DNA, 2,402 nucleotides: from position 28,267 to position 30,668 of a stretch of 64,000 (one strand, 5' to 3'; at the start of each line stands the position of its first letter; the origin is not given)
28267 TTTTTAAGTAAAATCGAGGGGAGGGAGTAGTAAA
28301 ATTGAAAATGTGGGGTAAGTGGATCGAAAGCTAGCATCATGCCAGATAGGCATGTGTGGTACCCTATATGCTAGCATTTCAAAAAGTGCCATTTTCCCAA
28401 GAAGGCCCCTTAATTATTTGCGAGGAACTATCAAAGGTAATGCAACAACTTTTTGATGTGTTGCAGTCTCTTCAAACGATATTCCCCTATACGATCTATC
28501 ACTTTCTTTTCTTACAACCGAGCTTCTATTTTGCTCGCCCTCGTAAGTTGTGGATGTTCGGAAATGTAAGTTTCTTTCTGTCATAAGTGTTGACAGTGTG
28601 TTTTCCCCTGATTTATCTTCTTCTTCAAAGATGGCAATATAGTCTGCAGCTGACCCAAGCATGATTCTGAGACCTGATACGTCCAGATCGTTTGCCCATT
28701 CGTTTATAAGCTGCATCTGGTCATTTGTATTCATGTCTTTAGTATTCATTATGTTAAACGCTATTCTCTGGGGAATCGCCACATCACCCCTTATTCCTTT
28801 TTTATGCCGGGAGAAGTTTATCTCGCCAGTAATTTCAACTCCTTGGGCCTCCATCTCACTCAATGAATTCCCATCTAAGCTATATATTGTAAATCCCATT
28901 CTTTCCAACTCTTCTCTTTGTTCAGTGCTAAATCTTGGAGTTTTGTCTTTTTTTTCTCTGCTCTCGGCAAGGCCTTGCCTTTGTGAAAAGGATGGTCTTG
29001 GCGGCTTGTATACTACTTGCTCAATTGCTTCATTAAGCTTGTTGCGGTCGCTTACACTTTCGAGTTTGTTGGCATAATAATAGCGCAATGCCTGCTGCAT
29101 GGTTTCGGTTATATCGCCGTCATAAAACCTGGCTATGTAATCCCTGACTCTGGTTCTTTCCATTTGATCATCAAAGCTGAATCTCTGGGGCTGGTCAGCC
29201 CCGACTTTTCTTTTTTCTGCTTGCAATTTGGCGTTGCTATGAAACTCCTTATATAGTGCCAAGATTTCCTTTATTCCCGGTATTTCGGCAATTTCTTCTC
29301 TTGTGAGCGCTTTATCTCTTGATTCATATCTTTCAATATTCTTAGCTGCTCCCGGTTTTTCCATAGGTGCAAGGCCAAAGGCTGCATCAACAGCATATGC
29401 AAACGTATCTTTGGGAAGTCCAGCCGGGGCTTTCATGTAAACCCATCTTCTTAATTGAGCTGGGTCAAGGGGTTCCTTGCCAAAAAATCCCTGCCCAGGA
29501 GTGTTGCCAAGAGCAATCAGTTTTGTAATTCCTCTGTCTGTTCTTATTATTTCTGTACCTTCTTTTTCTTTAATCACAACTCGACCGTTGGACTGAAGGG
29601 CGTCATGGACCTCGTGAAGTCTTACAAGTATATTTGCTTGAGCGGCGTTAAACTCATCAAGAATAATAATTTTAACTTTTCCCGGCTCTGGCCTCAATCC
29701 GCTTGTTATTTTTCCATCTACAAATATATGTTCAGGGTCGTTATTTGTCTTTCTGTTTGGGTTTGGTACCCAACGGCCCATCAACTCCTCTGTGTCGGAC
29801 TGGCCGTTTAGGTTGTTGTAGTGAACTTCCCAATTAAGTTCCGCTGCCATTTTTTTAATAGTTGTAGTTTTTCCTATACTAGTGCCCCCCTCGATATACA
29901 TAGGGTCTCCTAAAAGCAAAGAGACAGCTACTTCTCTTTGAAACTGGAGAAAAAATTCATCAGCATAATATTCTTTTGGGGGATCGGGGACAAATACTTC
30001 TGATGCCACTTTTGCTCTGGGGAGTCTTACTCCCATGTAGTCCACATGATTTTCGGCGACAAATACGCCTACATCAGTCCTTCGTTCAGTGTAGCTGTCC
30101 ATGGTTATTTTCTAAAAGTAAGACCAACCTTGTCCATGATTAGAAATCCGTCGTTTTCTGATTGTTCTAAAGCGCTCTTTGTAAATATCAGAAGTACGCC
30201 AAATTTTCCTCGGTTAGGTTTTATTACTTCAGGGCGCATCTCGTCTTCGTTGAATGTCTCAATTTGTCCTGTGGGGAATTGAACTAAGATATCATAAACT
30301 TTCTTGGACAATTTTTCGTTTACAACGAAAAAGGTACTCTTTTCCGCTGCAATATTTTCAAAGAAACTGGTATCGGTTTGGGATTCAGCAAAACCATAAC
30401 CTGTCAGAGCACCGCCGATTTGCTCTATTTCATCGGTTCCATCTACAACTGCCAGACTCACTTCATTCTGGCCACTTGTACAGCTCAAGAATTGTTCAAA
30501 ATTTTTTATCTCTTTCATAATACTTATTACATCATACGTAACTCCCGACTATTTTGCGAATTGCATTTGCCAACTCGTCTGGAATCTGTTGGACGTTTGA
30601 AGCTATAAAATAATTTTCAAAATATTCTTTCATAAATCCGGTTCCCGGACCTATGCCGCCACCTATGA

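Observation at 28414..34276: Six-gene minus-strand operon: type II PI4-kinase-like protein + vWA + small protein + extended MoxR/AAA_5 ATPase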

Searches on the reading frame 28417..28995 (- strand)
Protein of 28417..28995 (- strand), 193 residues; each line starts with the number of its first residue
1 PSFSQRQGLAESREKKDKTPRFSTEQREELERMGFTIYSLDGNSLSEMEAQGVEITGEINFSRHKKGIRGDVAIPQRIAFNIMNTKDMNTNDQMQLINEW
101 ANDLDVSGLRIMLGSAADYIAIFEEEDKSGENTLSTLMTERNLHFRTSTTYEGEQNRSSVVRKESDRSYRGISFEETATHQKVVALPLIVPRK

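Call 70: predict_structure(alignment_id=A6)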
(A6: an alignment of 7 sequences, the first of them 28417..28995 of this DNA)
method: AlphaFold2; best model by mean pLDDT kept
length: 193 residues; sequences in the alignment: 7
mean_pLDDT: 79.1   pTM: 0.79
mean pLDDT of the five models: 79.1, 78.1, 74.6, 69.9, 67.8
residues with pLDDT >= 90: 43; 70-90: 110; 50-70: 24; < 50: 16
segments of 3 or more residues with pLDDT < 50: 1-16
pLDDT, mean of each block of 10 residues (from residue 1): 40 53 92 91 91 77 83 78 74 85 79 90 88 77 83 74 77 82 88 81
secondary structure, 60 per line:
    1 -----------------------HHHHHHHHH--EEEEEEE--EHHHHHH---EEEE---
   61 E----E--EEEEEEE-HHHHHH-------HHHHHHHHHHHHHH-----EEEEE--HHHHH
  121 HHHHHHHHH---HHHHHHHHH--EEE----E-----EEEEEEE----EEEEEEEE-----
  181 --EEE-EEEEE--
elements in order: H24-32 E35-41 H45-50 E54-57 E69-75 H77-82 H90-103 E109-113 H116-129 H133-141 E144-146 E157-163 E168-175 E183-185 E187-191

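Call 74: fold_search(model_id=the predicted structure, library=pdb)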
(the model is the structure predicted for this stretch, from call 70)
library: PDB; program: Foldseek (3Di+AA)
matches with E <= 10: 100; with E <= 0.001: 0
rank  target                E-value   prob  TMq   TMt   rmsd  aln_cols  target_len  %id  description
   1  9g9i_D                6.4e-01  0.02  0.12  0.11  14.8       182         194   13  CryoEM structure of Enterococcus italicus Csm-crRNA-CTR2 complex bound to pNppA3 and AMPNPP (released 2025-01-29)
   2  4zes_A                1.1e+00  0.06  0.20  0.24   6.9       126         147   10  Blood dendritic cell antigen 2 (BDCA-2) complexed with methyl-mannoside (released 2015-05-27)
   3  3wbr_G                1.2e+00  0.11  0.25  0.36   8.7       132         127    8  Crystal structure of carbohydrate recognition domain of Blood Dendritic Cell Antigen-2 (BDCA2) lectin (crystal form-3) (released 2013-12-25)
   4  8rw5                  1.2e+00  0.05  0.14  0.05  11.4       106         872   11  Symmetry expansion of dimeric transmembrane anti-sigma factor DdvA (released 2024-11-06)
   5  8rot_A                1.3e+00  0.08  0.12  0.04   9.4        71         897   11  Cryo-EM structure of the transmembrane anti-sigma factor DdvA (released 2024-11-06)
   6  6mux_A                2.1e+00  0.01  0.11  0.09  15.7       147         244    7  The structure of the Plasmodium falciparum 20S proteasome in complex with one PA28 activator (released 2019-08-07)
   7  5cwr_A                2.2e+00  0.04  0.14  0.09  14.0       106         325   11  Crystal Structure of human DNA polymerase lambda L431A mutant in complex with a one nucleotide DNA gap and dCTP (released 2016-02-24)
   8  2p6z_B                2.3e+00  0.01  0.09  0.12  15.6       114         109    9  Enzymatic and Structural Characterisation of Amphinase, a Novel Cytotoxic Ribonuclease from Rana pipiens Oocytes (released 2007-05-29)
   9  1m4u_L                3.0e+00  0.01  0.13  0.18  14.8       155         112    8  Crystal structure of Bone Morphogenetic Protein-7 (BMP-7) in complex with the secreted antagonist Noggin (released 2002-12-18)
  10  1o96_C                3.2e+00  0.04  0.12  0.10  10.3        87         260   10  Structure of electron transferring flavoprotein for Methylophilus methylotrophus. (released 2003-02-06)
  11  6exp_A                3.2e+00  0.03  0.14  0.25  14.5       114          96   12  Crystal structure of the SIRV3 AcrID1 (gp02) anti-CRISPR protein (released 2018-01-31)
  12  2bvb                  3.2e+00  0.01  0.10  0.12   8.2        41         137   10  The C-terminal domain from Micronemal Protein 1 (MIC1) from Toxoplasma Gondii (released 2005-10-12)
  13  3clr_C                3.4e+00  0.04  0.12  0.10  10.2        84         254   10  Crystal structure of the R236A ETF mutant from M. methylotrophus (released 2008-04-08)
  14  3clt_C                3.4e+00  0.04  0.12  0.10  10.2        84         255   10  Crystal structure of the R236E mutant of Methylophilus methylotrophus ETF (released 2008-04-08)
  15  5hha_A                4.1e+00  0.06  0.34  0.27  14.6       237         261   10  Structure of PvdO from Pseudomonas aeruginosa (released 2017-01-18)
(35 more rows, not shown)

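Call 79: fold_search(model_id=the predicted structure, library=viral)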
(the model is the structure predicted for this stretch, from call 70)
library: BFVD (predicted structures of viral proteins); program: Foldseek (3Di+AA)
matches with E <= 10: 176; with E <= 0.001: 0
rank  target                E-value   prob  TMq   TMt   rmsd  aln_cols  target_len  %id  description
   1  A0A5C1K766            4.3e-02  0.85  0.44  0.40  15.8       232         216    8  Virion structural protein [Pseudomonas phage vB_PaeM_PS119XW]
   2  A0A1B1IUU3            4.3e-02  0.84  0.45  0.17   8.1       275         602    7  (no name in the UniProt tables at hand)
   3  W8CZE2                6.6e-02  0.54  0.37  0.19  15.1       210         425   10  Putative virion structural protein [Erwinia phage PhiEaH1]
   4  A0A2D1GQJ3            9.5e-02  0.35  0.31  0.23   7.5       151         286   12  Virion structural protein [Pseudomonas phage SL2]
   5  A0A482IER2            1.2e-01  0.63  0.42  0.36  14.9       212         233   10  Putative virion structural protein [Erwinia phage Rebecca]
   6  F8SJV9                5.0e-01  0.14  0.34  0.16  15.2       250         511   12  Virion structural protein [Pseudomonas phage PhiPA3]
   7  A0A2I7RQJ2            8.7e-01  0.11  0.15  0.31   6.9        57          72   10  (no name in the UniProt tables at hand)
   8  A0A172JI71            8.7e-01  0.02  0.10  0.07  14.8       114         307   14  Uncharacterized protein [Bacillus phage AR9]
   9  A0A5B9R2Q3            9.2e-01  0.05  0.16  0.13  11.2       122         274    9  Envelope protein UL45 [Cacatuid alphaherpesvirus 2]
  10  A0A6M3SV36            9.8e-01  0.03  0.11  0.06  11.9       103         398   12  (no name in the UniProt tables at hand)
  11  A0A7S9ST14            1.1e+00  0.03  0.12  0.18  14.1       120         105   10  Uncharacterized protein [Virus NIOZ-UU159]
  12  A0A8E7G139            1.2e+00  0.13  0.37  0.17  14.3       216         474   10  (no name in the UniProt tables at hand)
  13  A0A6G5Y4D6            1.2e+00  0.03  0.12  0.16  15.7       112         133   12  (no name in the UniProt tables at hand)
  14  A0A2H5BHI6            1.3e+00  0.10  0.15  0.14  10.8        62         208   14  (no name in the UniProt tables at hand)
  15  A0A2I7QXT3            1.4e+00  0.01  0.12  0.05  13.9       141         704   13  (no name in the UniProt tables at hand)
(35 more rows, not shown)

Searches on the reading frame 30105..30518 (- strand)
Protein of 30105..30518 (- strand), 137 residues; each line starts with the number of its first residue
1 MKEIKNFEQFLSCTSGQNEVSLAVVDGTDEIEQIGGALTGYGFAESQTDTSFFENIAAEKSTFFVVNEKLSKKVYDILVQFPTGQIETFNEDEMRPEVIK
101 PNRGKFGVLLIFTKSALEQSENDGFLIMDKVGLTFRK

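Call 4: search_protein_families(library=pfam, proteins=[window:30105-30518:-], max_evalue=0.1)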
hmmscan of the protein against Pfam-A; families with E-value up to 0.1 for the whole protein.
window:30105-30518:- (137 aa): 0 families

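Call 5: search_protein_families(library=padloc, proteins=[window:30105-30518:-], max_evalue=0.1)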
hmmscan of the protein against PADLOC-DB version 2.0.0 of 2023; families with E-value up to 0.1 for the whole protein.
window:30105-30518:- (137 aa): 1 family
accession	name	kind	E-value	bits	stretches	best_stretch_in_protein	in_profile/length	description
PDLC04087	SIR2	-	0.016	12.1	1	39-92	257-310/343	-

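Call 10: search_protein_families(library=ncbifam, proteins=[window:30105-30518:-], max_evalue=0.1)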
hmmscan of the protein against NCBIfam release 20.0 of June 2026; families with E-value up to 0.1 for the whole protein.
window:30105-30518:- (137 aa): 0 families

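Call 11: search_protein_families(library=phrogs, proteins=[window:30105-30518:-], max_evalue=0.01)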
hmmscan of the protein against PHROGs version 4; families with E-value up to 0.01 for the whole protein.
window:30105-30518:- (137 aa): 0 families

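Call 43: find_homologous_proteins(query=window:30105-30518:-, max_evalue=0.001)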
Query window:30105-30518:- (137 aa): 2 proteins with E <= 0.001 among 10 candidates.
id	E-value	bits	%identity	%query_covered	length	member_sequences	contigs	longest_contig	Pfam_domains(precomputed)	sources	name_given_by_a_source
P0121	2.5e-82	291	100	100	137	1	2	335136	-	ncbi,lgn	-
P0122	6.7e-64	231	80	100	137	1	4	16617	-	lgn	-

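Call 44: find_encoding_contigs(protein=P0121, flank=10000, max_places=3)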
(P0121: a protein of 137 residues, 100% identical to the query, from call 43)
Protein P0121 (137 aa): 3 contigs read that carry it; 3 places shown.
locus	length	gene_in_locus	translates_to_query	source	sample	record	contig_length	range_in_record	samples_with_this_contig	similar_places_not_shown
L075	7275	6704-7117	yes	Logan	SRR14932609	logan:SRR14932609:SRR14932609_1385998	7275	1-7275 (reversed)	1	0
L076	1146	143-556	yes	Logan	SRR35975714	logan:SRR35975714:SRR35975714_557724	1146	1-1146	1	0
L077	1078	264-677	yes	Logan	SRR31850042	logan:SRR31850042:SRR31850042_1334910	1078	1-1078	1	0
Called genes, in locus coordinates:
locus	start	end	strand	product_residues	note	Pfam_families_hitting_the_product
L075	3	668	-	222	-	?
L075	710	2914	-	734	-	-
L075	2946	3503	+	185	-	-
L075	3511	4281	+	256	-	PF00454:PI3_PI4_kinase (faint)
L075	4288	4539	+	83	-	-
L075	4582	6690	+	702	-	PF00092:VWA (faint)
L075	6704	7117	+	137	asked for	-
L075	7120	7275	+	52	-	?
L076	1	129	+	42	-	?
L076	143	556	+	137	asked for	-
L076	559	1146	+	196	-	?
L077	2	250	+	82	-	?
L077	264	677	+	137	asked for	-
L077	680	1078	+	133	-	?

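Call 46: list_cluster_members(proteins=[window:30105-30518:-, window:28414-30102:-, window:32941-33711:-, window:30532-32640:-, window:37489-38547:+, window:33719-34276:-, window:32683-32934:-])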
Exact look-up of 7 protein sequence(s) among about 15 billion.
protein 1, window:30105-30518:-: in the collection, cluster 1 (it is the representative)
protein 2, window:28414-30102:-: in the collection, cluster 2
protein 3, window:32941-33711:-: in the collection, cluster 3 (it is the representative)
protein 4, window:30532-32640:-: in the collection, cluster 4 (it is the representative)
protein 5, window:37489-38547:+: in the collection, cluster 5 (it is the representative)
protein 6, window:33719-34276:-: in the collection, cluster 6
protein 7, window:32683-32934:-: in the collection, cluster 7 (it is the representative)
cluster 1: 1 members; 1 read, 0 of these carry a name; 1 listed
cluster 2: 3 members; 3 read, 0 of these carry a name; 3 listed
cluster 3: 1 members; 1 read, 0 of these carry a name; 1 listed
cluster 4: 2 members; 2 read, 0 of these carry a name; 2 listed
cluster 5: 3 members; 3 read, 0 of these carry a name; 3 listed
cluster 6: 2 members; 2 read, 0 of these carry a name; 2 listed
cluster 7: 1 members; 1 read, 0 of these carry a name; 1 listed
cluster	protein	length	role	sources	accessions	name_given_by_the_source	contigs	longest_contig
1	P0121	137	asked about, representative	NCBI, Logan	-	-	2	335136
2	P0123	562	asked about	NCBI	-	-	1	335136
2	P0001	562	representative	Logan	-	-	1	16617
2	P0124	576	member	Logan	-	-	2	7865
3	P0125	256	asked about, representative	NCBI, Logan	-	-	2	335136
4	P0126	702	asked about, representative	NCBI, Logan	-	-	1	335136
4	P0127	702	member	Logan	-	-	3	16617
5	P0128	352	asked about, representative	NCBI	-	-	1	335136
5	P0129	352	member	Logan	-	-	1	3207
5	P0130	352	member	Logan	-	-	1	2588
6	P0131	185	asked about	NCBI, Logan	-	-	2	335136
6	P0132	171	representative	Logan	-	-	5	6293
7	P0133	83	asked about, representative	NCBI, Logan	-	-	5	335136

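Call 48: search_solved_structures(query=A5, max_evalue=10)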
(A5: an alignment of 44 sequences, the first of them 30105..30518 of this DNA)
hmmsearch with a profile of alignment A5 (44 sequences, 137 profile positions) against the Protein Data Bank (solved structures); distinct sequences matched with E-value up to 10: 6.
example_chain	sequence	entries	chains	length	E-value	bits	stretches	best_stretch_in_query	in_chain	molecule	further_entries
6jcs_A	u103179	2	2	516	0.8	12.9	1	76-97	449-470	Capsid protein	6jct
7kp3_A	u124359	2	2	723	1.5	12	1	76-97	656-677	Capsid protein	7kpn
3ntt_A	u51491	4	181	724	1.5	12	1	76-97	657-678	Capsid protein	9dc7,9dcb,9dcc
9umb_A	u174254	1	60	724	1.5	12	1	76-97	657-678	Capsid protein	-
7ti4_A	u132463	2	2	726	1.7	11.9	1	76-97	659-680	Capsid protein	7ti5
2lrh_A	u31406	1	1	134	3.5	10.8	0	18-58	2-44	De novo designed protein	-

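Call 49: search_protein_families(library=pfam, alignment_id=A5, max_evalue=1)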
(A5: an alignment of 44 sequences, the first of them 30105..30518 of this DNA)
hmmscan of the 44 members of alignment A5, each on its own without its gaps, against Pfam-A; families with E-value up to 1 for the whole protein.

A. member 1, window:30105-30518:- (137 aa): 0 families

B. families by the number of members that match (of 44 scanned): 39 families (the first 25 are shown)
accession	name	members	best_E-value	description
PF21871.1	Gp6_C-III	2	0.029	Baseplate structural protein gp6, C-terminal domain III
PF05727.16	UPF0228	1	0.0053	Uncharacterised protein family (UPF0228)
PF12101.13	DUF3577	1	0.0066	Protein of unknown function (DUF3577)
PF16104.10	FPRL1_inhibitor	1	0.0081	Formyl peptide receptor-like 1 inhibitory protein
PF06757.18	Ins_allergen_rp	1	0.0088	Insect allergen related repeat, nitrile-specifier detoxification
PF16792.11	Caud_bapl16_1st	1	0.013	Phage tail base-plate attachment protein N-terminal barrel domain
PF22972.2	EVH1_PP4R3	1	0.016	EVH1-like domain in PP4R3 protein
PF25198.1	Spore_GerAC_N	1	0.024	Spore germination protein N-terminal domain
PF03607.23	DCX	1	0.029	Doublecortin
PF14390.12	DUF4420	1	0.034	Putative PD-(D/E)XK family member, (DUF4420)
PF11447.13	DUF3201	1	0.035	Protein of unknown function (DUF3201)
PF21566.2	NagA_C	1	0.038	Beta-N-acetylglucosaminidase, C-terminal domain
PF03152.21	UFD1_N1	1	0.04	Ubiquitin fusion degradation protein UFD1, N-terminal subdomain 1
PF13017.12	Maelstrom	1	0.043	piRNA pathway germ-plasm component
PF15331.11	TP53IP5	1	0.045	Cellular tumour antigen p53-inducible 5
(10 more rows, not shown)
